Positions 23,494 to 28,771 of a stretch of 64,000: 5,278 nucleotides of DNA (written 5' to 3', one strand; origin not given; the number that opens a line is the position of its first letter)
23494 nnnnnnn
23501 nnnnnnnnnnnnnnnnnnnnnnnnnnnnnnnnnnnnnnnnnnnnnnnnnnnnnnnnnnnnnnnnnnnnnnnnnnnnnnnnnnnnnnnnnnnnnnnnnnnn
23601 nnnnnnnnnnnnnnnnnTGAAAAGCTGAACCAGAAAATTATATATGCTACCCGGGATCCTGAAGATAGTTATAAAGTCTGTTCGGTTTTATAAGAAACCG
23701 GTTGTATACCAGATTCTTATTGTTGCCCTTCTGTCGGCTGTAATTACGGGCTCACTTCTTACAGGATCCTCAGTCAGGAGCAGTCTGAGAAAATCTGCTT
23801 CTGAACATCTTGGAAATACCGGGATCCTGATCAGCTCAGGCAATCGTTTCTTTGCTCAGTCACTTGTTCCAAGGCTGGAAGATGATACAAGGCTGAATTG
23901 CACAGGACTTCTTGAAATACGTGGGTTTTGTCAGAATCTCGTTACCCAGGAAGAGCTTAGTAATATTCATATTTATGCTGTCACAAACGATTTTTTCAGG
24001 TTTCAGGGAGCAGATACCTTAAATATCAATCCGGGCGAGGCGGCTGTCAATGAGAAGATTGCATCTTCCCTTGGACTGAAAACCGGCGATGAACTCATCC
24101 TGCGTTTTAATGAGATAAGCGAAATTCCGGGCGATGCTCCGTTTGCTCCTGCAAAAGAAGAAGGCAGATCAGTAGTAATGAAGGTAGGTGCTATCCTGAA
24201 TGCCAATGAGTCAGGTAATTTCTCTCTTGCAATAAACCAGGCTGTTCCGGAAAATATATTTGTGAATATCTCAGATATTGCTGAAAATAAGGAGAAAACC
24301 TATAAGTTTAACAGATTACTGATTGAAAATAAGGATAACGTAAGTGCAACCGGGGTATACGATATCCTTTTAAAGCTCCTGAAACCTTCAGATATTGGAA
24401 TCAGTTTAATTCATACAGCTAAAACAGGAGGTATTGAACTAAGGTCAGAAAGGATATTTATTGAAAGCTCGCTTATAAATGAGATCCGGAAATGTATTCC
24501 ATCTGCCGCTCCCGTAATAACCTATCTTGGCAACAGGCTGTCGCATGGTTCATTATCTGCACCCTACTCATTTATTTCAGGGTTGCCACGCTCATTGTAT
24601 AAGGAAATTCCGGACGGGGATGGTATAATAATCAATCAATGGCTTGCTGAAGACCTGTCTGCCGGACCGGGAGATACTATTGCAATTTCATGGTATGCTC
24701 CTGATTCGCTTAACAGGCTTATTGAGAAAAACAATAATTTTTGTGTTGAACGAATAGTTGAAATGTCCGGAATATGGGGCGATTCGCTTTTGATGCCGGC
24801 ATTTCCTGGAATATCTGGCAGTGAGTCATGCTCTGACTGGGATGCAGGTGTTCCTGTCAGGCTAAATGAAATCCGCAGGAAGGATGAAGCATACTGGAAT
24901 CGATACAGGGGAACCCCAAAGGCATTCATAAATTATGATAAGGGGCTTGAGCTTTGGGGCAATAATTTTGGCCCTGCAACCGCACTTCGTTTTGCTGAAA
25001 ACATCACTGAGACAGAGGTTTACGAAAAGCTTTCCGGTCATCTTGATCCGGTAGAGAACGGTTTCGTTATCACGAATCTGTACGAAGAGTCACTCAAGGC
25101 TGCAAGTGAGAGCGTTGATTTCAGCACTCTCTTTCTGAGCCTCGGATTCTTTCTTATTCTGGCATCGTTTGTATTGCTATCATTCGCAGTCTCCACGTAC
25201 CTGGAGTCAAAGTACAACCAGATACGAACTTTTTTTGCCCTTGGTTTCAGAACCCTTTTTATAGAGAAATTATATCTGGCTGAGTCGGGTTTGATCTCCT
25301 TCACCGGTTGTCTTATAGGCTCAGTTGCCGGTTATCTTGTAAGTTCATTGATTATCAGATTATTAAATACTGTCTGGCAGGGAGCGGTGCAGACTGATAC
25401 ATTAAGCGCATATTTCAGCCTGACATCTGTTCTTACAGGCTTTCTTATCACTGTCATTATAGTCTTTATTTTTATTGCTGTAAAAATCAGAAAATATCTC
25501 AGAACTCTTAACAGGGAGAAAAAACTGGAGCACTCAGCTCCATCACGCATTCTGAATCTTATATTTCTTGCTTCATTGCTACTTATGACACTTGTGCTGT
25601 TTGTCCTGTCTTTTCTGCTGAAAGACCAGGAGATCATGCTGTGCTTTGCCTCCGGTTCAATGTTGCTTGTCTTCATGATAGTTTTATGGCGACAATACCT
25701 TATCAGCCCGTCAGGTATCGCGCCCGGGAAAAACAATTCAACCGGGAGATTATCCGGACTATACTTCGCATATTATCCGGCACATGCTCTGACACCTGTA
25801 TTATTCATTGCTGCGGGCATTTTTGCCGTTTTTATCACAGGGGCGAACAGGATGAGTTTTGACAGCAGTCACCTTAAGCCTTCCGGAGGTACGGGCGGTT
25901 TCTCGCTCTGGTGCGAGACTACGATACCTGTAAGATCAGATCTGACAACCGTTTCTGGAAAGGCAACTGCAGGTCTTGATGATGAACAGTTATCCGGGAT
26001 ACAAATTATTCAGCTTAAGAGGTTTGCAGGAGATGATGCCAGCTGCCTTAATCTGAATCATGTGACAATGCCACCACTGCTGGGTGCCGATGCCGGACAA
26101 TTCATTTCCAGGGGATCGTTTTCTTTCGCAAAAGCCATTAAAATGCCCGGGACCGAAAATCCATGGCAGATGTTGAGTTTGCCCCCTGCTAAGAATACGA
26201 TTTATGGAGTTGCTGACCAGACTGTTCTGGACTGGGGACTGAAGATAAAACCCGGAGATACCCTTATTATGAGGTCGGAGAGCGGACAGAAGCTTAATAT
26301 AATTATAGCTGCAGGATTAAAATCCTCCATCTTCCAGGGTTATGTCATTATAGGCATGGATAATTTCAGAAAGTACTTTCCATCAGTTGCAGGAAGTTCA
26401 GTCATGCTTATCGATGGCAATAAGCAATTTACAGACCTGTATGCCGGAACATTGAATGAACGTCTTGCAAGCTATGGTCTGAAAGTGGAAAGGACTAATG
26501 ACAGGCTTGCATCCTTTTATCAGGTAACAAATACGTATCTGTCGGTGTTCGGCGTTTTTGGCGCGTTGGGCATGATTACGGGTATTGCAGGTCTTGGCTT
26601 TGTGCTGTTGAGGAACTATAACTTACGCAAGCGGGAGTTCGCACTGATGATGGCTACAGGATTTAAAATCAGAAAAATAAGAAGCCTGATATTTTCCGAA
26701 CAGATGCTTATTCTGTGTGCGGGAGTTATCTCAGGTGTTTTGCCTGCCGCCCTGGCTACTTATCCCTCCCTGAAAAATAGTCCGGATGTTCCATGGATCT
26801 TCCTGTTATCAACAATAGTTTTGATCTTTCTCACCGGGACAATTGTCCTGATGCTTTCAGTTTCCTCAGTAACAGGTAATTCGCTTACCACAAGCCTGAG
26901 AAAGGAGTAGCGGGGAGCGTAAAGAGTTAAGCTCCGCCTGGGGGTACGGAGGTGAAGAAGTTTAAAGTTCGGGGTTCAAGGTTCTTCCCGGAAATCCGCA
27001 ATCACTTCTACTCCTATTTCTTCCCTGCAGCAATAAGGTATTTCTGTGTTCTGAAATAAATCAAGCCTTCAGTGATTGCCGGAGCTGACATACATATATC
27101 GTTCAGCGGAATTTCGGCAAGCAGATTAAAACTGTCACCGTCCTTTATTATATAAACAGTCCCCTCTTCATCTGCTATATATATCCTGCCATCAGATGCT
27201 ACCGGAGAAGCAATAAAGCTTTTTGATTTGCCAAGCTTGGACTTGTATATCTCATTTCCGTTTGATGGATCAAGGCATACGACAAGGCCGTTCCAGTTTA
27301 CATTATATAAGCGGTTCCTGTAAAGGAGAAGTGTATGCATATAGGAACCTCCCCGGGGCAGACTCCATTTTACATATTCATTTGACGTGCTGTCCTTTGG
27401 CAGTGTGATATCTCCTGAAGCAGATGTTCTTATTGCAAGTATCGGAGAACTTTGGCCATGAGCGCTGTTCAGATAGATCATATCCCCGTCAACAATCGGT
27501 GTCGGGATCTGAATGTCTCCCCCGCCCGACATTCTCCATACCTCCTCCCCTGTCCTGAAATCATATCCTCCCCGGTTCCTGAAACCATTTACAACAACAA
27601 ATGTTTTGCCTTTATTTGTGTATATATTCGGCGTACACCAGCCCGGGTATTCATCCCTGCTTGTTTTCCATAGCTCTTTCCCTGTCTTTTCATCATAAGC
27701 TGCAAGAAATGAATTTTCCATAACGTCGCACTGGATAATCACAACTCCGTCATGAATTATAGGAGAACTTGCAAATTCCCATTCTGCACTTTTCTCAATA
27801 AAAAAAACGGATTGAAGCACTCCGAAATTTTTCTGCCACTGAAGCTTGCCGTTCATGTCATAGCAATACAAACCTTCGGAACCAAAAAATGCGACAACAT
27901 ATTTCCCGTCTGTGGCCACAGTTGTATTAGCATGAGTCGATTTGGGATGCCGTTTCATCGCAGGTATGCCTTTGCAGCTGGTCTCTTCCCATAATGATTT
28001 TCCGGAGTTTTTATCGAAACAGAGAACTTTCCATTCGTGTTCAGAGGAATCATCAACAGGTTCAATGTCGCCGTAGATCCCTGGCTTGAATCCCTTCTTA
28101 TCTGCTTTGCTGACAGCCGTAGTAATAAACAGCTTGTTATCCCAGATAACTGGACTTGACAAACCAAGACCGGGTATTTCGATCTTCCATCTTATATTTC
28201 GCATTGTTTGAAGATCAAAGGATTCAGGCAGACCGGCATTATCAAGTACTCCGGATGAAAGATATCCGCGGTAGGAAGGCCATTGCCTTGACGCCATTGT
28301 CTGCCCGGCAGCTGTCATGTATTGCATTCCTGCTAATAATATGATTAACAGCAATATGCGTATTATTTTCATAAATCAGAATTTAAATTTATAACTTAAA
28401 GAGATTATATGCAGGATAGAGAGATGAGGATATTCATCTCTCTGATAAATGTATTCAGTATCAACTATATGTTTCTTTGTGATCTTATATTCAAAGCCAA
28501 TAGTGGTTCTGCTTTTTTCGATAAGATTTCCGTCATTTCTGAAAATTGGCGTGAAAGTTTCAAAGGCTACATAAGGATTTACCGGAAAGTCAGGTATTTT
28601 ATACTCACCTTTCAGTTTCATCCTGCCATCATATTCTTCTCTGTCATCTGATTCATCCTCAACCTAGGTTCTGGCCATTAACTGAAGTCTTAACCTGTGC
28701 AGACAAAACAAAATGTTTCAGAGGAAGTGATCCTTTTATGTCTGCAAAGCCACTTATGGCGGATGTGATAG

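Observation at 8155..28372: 18.7 kb operon-like cluster interleaving six paralogous BamB/PQQ-like beta-propellers and an NHL propeller with a heme-free NAD(P)H-to-periplasm iron-sulfur chain and an ABC/FtsX exporter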

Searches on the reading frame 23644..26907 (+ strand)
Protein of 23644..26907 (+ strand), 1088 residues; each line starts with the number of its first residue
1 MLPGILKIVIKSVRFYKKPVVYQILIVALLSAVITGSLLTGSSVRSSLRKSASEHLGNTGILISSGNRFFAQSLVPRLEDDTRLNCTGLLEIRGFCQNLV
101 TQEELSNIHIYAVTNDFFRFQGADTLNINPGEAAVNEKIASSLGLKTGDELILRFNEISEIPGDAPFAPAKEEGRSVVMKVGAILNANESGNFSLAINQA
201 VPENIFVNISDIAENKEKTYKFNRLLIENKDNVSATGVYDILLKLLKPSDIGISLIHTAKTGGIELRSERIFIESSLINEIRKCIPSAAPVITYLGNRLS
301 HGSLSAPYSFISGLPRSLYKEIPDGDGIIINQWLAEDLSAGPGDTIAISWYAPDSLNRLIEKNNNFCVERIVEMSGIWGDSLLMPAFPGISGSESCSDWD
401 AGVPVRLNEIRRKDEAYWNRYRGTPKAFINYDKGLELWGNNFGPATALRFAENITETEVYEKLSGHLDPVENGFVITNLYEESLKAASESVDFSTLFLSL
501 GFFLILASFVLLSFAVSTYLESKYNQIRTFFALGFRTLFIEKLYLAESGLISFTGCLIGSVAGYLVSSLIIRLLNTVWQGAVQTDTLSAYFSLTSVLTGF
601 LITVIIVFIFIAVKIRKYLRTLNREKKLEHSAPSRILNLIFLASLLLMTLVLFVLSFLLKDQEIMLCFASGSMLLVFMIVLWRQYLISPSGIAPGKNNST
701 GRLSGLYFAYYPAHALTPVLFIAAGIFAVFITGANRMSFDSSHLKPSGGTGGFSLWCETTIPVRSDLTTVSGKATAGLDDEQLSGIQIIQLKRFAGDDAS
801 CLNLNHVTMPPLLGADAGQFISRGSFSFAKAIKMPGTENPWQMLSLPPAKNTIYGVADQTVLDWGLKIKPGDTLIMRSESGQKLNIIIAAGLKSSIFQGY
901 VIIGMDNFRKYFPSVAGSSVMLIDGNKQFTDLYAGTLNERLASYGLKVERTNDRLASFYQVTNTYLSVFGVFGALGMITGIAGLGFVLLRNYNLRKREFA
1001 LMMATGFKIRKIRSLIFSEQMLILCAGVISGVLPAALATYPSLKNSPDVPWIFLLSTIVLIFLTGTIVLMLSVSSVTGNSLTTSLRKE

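Call 7: search_protein_families(library=pfam, proteins=[window:23644-26907:+], max_evalue=0.01)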
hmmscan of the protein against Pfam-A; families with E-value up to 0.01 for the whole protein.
window:23644-26907:+ (1088 aa): 1 family
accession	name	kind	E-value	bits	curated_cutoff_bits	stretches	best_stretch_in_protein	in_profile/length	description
PF02687.27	FtsX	-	2.8e-17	63.3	25.5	2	971-1073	2-108/120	FtsX-like permease C-terminal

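Call 16: search_protein_families(library=ncbifam, proteins=[window:23644-26907:+], max_evalue=0.001)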
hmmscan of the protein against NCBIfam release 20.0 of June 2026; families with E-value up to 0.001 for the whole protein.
window:23644-26907:+ (1088 aa): 3 families
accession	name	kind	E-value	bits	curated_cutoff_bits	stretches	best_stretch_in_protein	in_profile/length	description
TIGR03434.1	ADOP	subfamily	2.9e-08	32.3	622.3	1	949-1039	661-751/803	ADOP family duplicated permease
NF041854.1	ABC_perm_YbbP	equivalog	5.8e-05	21.2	999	1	481-680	227-419/806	putative ABC transporter permease subunit YbbP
NF010560.0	PRK13955.1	equivalog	0.0006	19.8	180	0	555-626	20-94/132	large conductance mechanosensitive channel protein MscL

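Call 27: search_solved_structures(query=window:23644-26907:+, max_evalue=0.1)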
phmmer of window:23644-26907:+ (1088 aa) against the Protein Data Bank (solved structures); distinct sequences matched with E-value up to 0.1: 2.
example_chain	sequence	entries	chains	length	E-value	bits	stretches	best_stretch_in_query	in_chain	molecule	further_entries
9o9x_C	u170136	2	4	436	0.0093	17.2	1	461-602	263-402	ABC transporter permease YtrF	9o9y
9ge6_A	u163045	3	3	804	0.031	15.5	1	409-678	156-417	Uncharacterized ABC transporter permease YbbP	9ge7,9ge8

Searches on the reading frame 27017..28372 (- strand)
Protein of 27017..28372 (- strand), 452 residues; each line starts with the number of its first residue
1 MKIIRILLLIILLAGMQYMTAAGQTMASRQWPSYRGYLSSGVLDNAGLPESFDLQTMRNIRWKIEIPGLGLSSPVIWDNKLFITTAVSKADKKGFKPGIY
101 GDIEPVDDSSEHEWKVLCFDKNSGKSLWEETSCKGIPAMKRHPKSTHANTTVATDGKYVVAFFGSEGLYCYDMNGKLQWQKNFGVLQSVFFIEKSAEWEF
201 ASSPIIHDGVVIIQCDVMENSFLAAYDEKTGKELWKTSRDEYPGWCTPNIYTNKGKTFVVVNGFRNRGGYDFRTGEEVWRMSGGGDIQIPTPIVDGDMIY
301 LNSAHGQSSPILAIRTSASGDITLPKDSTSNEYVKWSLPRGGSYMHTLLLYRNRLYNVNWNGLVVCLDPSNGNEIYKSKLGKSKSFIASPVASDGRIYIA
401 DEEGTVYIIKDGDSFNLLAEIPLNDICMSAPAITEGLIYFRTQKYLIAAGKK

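Call 7: search_protein_families(library=pfam, proteins=[window:27017-28372:-], max_evalue=0.01)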
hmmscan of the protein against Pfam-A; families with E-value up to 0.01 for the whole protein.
window:27017-28372:- (452 aa): 3 families
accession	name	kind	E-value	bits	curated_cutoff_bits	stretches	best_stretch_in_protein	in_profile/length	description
PF13360.13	PQQ_2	-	1.7e-20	74.1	27.6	3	116-240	5-102/233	Outer membrane protein assembly factor BamB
PF13570.13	Beta-prop_ACSF4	-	3.9e-11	43.4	133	2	352-439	103-189/329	Beta-alanine-activating enzyme, beta-propeller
PF01011.28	PQQ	-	3.1e-08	33.2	26.7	1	173-259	504-595/595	Glucose/ethanol/alcohol dehydrogenase, beta-propeller domain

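Call 16: search_protein_families(library=ncbifam, proteins=[window:27017-28372:-], max_evalue=0.001)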
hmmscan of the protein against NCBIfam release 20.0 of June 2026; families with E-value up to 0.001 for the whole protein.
window:27017-28372:- (452 aa): 6 families
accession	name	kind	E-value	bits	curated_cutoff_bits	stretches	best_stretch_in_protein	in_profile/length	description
NF008351.0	PRK11138.1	equivalog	2.4e-16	59.2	423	2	352-444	69-169/394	outer membrane protein assembly factor BamB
TIGR03300.1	assembly_YfgL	equivalog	1.8e-14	53.2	285.2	2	347-425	274-350/377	outer membrane protein assembly factor BamB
TIGR04528.1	acido_non_PQQ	subfamily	2.1e-06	26.8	650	0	216-288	396-466/493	acido-empty-quinoprotein group A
TIGR03075.1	PQQ_enz_alc_DH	subfamily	5.2e-06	25.4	480.05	0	184-259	444-522/530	PQQ-dependent dehydrogenase, methanol/ethanol family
TIGR03074.1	PQQ_membr_DH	subfamily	4.9e-05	21.4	832.65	1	176-262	671-762/783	membrane-bound PQQ-dependent dehydrogenase, glucose/quinate/shikimate family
NF053615.1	SerThrKinAfsKStmc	equivalog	0.00029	19.6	1300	0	201-284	567-647/809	protein serine/threonine kinase AfsK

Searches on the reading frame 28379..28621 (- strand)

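Call 7: search_protein_families(library=pfam, proteins=[window:28379-28621:-], max_evalue=0.01)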
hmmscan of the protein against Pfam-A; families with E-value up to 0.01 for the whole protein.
window:28379-28621:- (81 aa): 1 family
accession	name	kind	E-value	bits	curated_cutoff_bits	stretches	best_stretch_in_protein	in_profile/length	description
PF10677.15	DUF2490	-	8.1e-06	26.1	29.8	1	7-64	121-179/186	Protein of unknown function (DUF2490)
